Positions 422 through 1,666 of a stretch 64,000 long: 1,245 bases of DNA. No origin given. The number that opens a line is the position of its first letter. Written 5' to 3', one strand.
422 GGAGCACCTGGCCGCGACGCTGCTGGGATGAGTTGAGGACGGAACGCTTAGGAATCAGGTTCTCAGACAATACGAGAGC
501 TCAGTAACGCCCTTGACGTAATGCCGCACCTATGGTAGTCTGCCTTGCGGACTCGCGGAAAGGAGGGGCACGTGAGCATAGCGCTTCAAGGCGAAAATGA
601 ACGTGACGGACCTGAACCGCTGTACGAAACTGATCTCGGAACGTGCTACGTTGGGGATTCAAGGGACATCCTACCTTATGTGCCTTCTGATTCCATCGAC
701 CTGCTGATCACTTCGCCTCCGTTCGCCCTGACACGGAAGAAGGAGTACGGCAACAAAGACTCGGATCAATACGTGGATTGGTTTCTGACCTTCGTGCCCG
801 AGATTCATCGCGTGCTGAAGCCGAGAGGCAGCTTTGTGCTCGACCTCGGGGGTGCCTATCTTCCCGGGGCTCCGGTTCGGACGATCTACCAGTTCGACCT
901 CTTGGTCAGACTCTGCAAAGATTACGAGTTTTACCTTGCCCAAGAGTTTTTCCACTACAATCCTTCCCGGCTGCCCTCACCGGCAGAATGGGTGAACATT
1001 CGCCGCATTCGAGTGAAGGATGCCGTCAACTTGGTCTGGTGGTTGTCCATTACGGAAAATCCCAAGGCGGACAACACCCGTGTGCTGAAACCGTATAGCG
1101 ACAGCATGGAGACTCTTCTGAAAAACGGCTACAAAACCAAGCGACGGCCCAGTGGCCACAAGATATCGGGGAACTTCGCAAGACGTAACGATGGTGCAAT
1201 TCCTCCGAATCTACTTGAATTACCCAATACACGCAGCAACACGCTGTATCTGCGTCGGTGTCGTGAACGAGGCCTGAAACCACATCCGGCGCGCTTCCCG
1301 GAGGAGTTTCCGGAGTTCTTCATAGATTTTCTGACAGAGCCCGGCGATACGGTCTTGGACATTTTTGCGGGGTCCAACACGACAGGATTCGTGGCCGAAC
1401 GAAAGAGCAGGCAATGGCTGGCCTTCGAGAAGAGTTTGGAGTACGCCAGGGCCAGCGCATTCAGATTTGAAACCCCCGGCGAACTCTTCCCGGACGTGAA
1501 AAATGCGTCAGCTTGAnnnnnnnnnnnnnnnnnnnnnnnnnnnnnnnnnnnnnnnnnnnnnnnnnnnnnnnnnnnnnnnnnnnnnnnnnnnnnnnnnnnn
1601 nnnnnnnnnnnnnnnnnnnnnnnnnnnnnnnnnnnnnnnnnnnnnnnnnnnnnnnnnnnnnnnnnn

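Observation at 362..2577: Low-GC R-M islet inserted at the 3' end of the prepilin peptidase gene, flanked by an 81-bp direct repeat that re-encodes the PilD C-terminus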

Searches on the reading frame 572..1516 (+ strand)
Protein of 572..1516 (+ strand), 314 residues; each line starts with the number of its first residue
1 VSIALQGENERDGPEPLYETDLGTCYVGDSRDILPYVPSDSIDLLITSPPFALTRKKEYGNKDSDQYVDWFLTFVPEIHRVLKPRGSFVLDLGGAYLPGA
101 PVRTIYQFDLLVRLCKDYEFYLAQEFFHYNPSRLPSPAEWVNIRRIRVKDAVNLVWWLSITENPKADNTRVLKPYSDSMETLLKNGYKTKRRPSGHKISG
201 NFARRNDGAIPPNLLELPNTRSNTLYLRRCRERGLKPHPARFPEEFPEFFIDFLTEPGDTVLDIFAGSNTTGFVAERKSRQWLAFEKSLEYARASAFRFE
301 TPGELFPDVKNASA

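Call 7: search_protein_families(library=pfam, proteins=[window:572-1516:+], max_evalue=0.01)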
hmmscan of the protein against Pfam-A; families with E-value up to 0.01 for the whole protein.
window:572-1516:+ (314 aa): 1 family
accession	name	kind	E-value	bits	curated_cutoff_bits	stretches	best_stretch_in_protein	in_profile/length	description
PF01555.25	N6_N4_Mtase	-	3.7e-35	122.3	26.7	1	42-295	1-219/221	DNA methylase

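Call 8: search_protein_families(library=ncbifam, proteins=[window:572-1516:+], max_evalue=0.01)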
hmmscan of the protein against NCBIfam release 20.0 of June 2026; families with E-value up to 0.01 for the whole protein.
window:572-1516:+ (314 aa): 3 families
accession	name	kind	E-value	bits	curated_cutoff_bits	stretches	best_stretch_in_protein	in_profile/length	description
NF008572.0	PRK11524.1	equivalog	3.6e-18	65.7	292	2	21-119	13-113/294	adenine-specific DNA-methyltransferase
NF050803.1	DnaMtaseCcrMCaul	equivalog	2.4e-12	46.5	830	1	231-300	179-248/350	adenine-specific DNA-methyltransferase CcrM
NF010253.0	PRK13699.1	subfamily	4.1e-11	43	244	2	234-299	140-205/226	DNA methyltransferase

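Call 15: find_encoding_contigs(protein=window:572-1516:+, flank=10000, max_places=10)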
Protein window:572-1516:+ (314 aa): no gene with exactly this product is on record in the collection.

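Call 47: find_homologous_proteins(query=window:572-1516:+, max_evalue=1e-60)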
Query window:572-1516:+ (314 aa): 7959 proteins with E <= 1e-60 among 8000 candidates; the best 120 are listed.
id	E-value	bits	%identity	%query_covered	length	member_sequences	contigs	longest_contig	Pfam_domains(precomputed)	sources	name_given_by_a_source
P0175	9.6e-160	549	76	96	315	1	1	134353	PF01555.25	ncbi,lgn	ncbi:MAG: DNA-methyltransferase [Planctomycetota bacterium]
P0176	1.3e-158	546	75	96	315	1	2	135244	PF01555.25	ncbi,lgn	-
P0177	1.4e-143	496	70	92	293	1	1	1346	PF01555.25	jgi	jgi:site-specific DNA-methyltransferase (cytosine-N4-specific)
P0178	5.1e-143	494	76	89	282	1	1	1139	PF01555.25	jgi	jgi:site-specific DNA-methyltransferase (cytosine-N4-specific)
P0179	3.3e-141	488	68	95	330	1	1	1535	PF01555.25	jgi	jgi:site-specific DNA-methyltransferase (cytosine-N4-specific)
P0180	1.3e-140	486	68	96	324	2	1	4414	PF01555.25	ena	-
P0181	1.2e-139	483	69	93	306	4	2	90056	PF01555.25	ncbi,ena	-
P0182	4.6e-139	481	68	97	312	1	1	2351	PF01555.25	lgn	-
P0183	4.8e-139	481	70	93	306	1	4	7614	PF01555.25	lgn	-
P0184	5.7e-139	481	66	98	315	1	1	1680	PF01555.25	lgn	-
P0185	1.2e-138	480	68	96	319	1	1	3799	PF01555.25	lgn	-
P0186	2.1e-138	479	68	93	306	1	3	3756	PF01555.25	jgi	jgi:site-specific DNA-methyltransferase (cytosine-N4-specific)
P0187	3.2e-138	479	69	93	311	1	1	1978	PF01555.25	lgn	-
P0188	3.9e-138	478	68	96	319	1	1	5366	PF01555.25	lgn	-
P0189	4.0e-138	478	69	96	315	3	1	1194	PF01555.25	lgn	-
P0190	1.1e-137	477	68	96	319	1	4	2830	PF01555.25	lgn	-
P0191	1.5e-137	476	68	96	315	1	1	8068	PF01555.25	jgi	jgi:DNA modification methylase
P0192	2.4e-137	476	67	95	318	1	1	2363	PF01555.25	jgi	jgi:site-specific DNA-methyltransferase (cytosine-N4-specific)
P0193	2.8e-137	475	67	93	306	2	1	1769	PF01555.25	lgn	-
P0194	3.8e-137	475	67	93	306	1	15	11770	PF01555.25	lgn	-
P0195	6.2e-137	474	68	93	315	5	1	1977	PF01555.25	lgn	-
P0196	7.7e-137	474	69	93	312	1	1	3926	PF01555.25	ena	-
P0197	1.3e-136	473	69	97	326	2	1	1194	PF01555.25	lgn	-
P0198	1.4e-136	473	64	99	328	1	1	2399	PF01555.25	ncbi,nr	ncbi:site-specific DNA-methyltransferase [Nitrospiraceae bacterium AH_259_D15_M11_P09]|nr:site-speci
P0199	1.9e-136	473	68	93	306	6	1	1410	PF01555.25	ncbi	-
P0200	2.3e-136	472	68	93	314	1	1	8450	PF01555.25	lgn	-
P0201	2.5e-136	472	66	95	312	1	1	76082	PF01555.25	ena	-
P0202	2.9e-136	472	67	95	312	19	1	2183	PF01555.25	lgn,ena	-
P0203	9.0e-136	471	68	95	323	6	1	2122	PF01555.25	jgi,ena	-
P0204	1.0e-135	470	67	93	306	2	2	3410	PF01555.25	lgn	-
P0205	1.0e-135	470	67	93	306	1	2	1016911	PF01555.25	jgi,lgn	jgi:DNA modification methylase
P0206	1.1e-135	470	69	97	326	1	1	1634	PF01555.25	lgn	-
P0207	1.4e-135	470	68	93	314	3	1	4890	PF01555.25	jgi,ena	-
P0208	1.7e-135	470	66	94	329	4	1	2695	PF01555.25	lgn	-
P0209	2.1e-135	469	68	95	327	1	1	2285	PF01555.25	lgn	-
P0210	2.6e-135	469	67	93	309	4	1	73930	PF01555.25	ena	-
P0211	2.7e-135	469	68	97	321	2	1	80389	PF01555.25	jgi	jgi:site-specific DNA-methyltransferase (cytosine-N4-specific)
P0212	2.7e-135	469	67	93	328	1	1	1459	PF01555.25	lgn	-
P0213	3.4e-135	469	64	97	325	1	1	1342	PF01555.25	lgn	-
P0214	4.1e-135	468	65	96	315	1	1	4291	PF01555.25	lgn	-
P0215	4.4e-135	468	67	94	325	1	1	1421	PF01555.25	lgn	-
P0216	9.5e-135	467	68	93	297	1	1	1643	PF01555.25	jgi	jgi:site-specific DNA-methyltransferase (cytosine-N4-specific)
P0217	1.5e-134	466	66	96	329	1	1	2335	PF01555.25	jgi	jgi:DNA modification methylase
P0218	1.5e-134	466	70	92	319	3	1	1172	PF01555.25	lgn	-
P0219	1.6e-134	466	67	94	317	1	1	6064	PF01555.25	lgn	-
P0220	1.7e-134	466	68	95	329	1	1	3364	PF01555.25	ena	-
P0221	2.7e-134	466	67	96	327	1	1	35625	PF01555.25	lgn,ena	-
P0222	2.8e-134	466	67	93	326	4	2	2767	PF01555.25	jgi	-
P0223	2.9e-134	466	68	93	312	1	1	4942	PF01555.25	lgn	-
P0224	3.4e-134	465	68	93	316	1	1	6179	PF01555.25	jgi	-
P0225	4.3e-134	465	67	94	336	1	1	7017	PF01555.25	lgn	-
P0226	5.3e-134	465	66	96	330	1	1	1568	PF01555.25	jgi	jgi:DNA modification methylase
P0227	5.8e-134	465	66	96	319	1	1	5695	PF01555.25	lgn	-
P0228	6.0e-134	465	65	94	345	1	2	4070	PF01555.25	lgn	-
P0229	7.1e-134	464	67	94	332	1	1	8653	PF01555.25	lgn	-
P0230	9.3e-134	464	68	93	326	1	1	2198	PF01555.25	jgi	jgi:DNA modification methylase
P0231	9.9e-134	464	67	93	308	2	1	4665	PF01555.25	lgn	-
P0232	1.2e-133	464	66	93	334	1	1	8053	PF01555.25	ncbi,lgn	-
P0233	1.2e-133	464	68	93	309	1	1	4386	PF01555.25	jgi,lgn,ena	-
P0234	1.2e-133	464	67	93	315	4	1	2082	PF01555.25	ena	-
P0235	1.4e-133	463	64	97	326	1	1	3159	PF01555.25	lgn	-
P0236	1.4e-133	463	67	93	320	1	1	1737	PF01555.25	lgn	-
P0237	1.6e-133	463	66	93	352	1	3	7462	PF01555.25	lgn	-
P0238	1.7e-133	463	67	93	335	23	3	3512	PF01555.25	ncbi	-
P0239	1.9e-133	463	68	93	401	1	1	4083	PF12728.14,PF01555.25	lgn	-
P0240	2.0e-133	463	65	95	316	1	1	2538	PF01555.25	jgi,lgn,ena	-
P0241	2.0e-133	463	66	95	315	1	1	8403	PF01555.25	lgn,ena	-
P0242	2.1e-133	463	67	93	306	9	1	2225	PF01555.25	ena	-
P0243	3.0e-133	462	68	93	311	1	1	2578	PF01555.25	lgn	-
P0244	3.0e-133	462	68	93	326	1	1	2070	PF01555.25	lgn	-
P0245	3.3e-133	462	66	94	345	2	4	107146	PF01555.25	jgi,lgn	jgi:site-specific DNA-methyltransferase (cytosine-N4-specific)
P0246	3.4e-133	462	68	93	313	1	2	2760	PF01555.25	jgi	jgi:DNA modification methylase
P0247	3.4e-133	462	65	96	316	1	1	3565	PF01555.25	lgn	-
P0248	3.9e-133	462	67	91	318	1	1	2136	PF01555.25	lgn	-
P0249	4.0e-133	462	67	93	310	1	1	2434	PF01555.25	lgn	-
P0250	4.3e-133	462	66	93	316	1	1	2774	PF01555.25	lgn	-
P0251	4.4e-133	462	67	93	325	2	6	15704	PF01555.25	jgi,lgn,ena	-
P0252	5.1e-133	461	66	93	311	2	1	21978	PF01555.25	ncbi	ncbi:site-specific DNA-methyltransferase [soil metagenome]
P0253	5.9e-133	461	67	92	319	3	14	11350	PF01555.25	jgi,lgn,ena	-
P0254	7.5e-133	461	65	94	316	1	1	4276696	PF01555.25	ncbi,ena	-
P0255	7.6e-133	461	67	93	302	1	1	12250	PF01555.25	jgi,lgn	jgi:site-specific DNA-methyltransferase (cytosine-N4-specific)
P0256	8.3e-133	461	64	96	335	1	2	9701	PF01555.25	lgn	-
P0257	8.4e-133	461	67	96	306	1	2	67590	PF01555.25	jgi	jgi:site-specific DNA-methyltransferase (cytosine-N4-specific)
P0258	8.5e-133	461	66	95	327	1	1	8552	PF01555.25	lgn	-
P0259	9.1e-133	461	66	93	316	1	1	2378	PF01555.25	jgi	jgi:DNA modification methylase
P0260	1.0e-132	461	66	95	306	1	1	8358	PF01555.25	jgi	jgi:site-specific DNA-methyltransferase (cytosine-N4-specific)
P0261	1.0e-132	460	66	93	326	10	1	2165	PF01555.25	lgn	-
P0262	1.1e-132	460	66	96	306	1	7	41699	PF01555.25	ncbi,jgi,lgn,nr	ncbi:site-specific DNA-methyltransferase [candidate division KSB1 bacterium]|nr:site-specific DNA-me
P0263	1.2e-132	460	65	96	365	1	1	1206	PF01555.25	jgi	-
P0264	1.5e-132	460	68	92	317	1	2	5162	PF01555.25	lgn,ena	-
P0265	1.6e-132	460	67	93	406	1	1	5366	PF12728.14,PF01555.25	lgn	-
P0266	1.8e-132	460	66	93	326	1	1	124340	PF01555.25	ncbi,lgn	ncbi:MAG: DNA-methyltransferase [Chloroflexota bacterium]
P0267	1.9e-132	460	67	93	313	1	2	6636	PF01555.25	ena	-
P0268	2.1e-132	459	68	92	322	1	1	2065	PF01555.25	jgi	-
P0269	2.2e-132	459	67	93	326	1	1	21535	PF01555.25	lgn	-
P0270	2.3e-132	459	67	92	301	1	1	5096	PF01555.25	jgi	jgi:site-specific DNA-methyltransferase (cytosine-N4-specific)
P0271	2.4e-132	459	66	93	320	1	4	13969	PF01555.25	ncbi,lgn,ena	-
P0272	2.4e-132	459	65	93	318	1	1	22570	PF01555.25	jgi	jgi:site-specific DNA-methyltransferase (cytosine-N4-specific)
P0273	2.7e-132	459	65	94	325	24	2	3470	PF01555.25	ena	-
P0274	2.9e-132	459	67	94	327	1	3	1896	PF01555.25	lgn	-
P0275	3.1e-132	459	66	93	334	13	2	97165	PF01555.25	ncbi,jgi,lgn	-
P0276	3.9e-132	459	65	93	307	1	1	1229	PF01555.25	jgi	jgi:site-specific DNA-methyltransferase (cytosine-N4-specific)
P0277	4.0e-132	459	66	94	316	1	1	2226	PF01555.25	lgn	-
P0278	4.4e-132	458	65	97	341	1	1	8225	PF01555.25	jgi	-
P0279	4.8e-132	458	65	93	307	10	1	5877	PF01555.25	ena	-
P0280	5.0e-132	458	66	95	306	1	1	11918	PF01555.25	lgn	-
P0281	5.2e-132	458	63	96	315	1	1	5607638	PF01555.25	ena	-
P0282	5.2e-132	458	66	93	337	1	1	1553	PF01555.25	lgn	-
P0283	5.4e-132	458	65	95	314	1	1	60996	PF01555.25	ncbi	-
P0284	5.6e-132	458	65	94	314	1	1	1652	PF01555.25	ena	-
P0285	5.7e-132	458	65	95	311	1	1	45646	PF01555.25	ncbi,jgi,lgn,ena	-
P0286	5.8e-132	458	65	93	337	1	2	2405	PF01555.25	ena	-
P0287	6.0e-132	458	65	95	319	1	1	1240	PF01555.25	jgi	jgi:DNA modification methylase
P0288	6.0e-132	458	65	96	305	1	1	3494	PF01555.25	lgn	-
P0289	6.1e-132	458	67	92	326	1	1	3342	PF01555.25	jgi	jgi:DNA modification methylase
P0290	6.4e-132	458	67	92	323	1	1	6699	PF01555.25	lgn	-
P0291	7.6e-132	458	68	91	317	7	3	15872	PF01555.25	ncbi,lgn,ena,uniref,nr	ncbi:DNA-methyltransferase [Thiothrix winogradskyi]|uniref:Methyltransferase n=1 Tax=Thiothrix winog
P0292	7.7e-132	458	69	91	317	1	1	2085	PF01555.25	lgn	-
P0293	8.6e-132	457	67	95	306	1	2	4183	PF01555.25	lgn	-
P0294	9.1e-132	457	67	94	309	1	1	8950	PF01555.25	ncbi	ncbi:MAG: site-specific DNA-methyltransferase [Pseudomonadota bacterium]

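Call 49: search_solved_structures(query=window:572-1516:+, max_evalue=0.001)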
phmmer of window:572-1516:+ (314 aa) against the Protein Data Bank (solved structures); distinct sequences matched with E-value up to 0.001: 12.
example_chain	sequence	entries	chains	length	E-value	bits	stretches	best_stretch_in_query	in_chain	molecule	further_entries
1boo_A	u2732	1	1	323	1.8e-112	379.1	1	13-300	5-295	PROTEIN (N-4 CYTOSINE-SPECIFIC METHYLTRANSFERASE PVU II)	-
2zie_A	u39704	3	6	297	2e-13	53.6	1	234-303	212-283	Putative modification methylase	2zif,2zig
1nw8_A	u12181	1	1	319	2.4e-11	46.8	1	26-97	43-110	MODIFICATION METHYLASE RSRI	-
8s9m_A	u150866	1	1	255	2.5e-11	46.7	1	236-297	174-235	DNA cytosine-N4 methyltransferase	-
1eg2_A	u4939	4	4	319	2.7e-11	46.6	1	26-97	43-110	MODIFICATION METHYLASE RSRI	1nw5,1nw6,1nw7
8s9n_A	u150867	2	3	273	2.9e-11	46.5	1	236-297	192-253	DNA cytosine-N4 methyltransferase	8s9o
9c3u_A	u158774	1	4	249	1.1e-08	38.1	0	236-293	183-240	Methyltransferase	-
8urk_A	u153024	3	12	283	1.5e-08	37.6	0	236-293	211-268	Methyltransferase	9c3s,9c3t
6pbd_A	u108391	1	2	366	8.3e-08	35.1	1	233-298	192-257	Modification methylase CcrMI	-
5hfj_A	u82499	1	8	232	7.2e-05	25.5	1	237-296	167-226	Adenine specific DNA methyltransferase (DpnA)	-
5hek_A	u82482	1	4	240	7.3e-05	25.5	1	237-297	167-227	Adenine specific DNA methyltransferase (DpnA)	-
1g60_A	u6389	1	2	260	9.5e-05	25.1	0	239-297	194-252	Adenine-specific Methyltransferase MboIIA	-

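Call 50: search_solved_structures(query=window:572-1516:+, max_evalue=1e-50, show_alignments=1)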
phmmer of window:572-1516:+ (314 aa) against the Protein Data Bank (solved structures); distinct sequences matched with E-value up to 1e-50: 1.
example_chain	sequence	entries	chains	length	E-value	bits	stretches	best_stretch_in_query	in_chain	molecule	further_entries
1boo_A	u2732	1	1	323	1.8e-112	379.1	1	13-300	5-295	PROTEIN (N-4 CYTOSINE-SPECIFIC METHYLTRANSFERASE PVU II)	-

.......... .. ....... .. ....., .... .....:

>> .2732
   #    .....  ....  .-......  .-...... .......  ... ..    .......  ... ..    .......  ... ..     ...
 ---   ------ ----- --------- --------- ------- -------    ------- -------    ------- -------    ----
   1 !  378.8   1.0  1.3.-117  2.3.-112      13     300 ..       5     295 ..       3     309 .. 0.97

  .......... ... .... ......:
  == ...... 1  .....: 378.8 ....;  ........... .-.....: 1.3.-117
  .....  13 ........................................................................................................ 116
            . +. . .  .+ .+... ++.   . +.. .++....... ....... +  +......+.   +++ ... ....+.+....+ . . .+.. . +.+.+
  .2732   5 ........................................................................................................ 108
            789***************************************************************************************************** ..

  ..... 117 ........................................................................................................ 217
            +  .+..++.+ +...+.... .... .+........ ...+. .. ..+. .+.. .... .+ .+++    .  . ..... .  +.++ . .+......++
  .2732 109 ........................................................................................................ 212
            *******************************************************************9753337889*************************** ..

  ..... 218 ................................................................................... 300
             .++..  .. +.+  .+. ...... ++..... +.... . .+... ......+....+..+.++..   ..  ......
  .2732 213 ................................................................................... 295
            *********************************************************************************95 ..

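Call 58: search_protein_families(library=padloc, proteins=[window:572-1516:+], max_evalue=0.01)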
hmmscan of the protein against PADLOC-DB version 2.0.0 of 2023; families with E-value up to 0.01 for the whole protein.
window:572-1516:+ (314 aa): 52 families (the best 25 are shown)
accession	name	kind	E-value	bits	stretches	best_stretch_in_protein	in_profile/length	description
PDLC03323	MTase_II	-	2.2e-127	422.7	1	13-300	5-295/330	Type II methyltransferase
PDLC03387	MTase_II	-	2.5e-28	97.1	2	114-300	135-276/289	Type II methyltransferase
PDLC03371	MTase_II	-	1.7e-25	88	2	153-300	116-253/260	Type II methyltransferase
PDLC03299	MTase_II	-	2.1e-24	84.5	2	25-119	17-114/296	Type II methyltransferase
PDLC03353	MTase_II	-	3.3e-20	70.7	2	237-296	188-247/260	Type II methyltransferase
PDLC03260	MTase_II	-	1.2e-19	68.5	2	237-296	245-304/349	Type II methyltransferase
PDLC03238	MTase_II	-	8.3e-18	62.6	2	10-89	111-193/428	Type II methyltransferase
PDLC03265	MTase_II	-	1.6e-16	58.6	2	28-89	30-95/333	Type II methyltransferase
PDLC03230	MTase_II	-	1.8e-16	58.4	2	20-93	33-105/360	Type II methyltransferase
PDLC03350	MTase_II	-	3.1e-16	57.7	2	238-293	234-289/312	Type II methyltransferase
PDLC03216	MTase_II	-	1e-12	45.8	1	232-301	188-257/364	Type II methyltransferase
PDLC03228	MTase_II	-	1.2e-12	46.1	2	235-300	141-206/227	Type II methyltransferase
PDLC03738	oMTase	-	1.9e-12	44.6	1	231-300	197-266/376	orphan methyltransferase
PDLC03295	MTase_II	-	4.4e-11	40.8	2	34-93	15-76/292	Type II methyltransferase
PDLC03327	MTase_II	-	5.2e-11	40.4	1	27-282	44-267/319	Type II methyltransferase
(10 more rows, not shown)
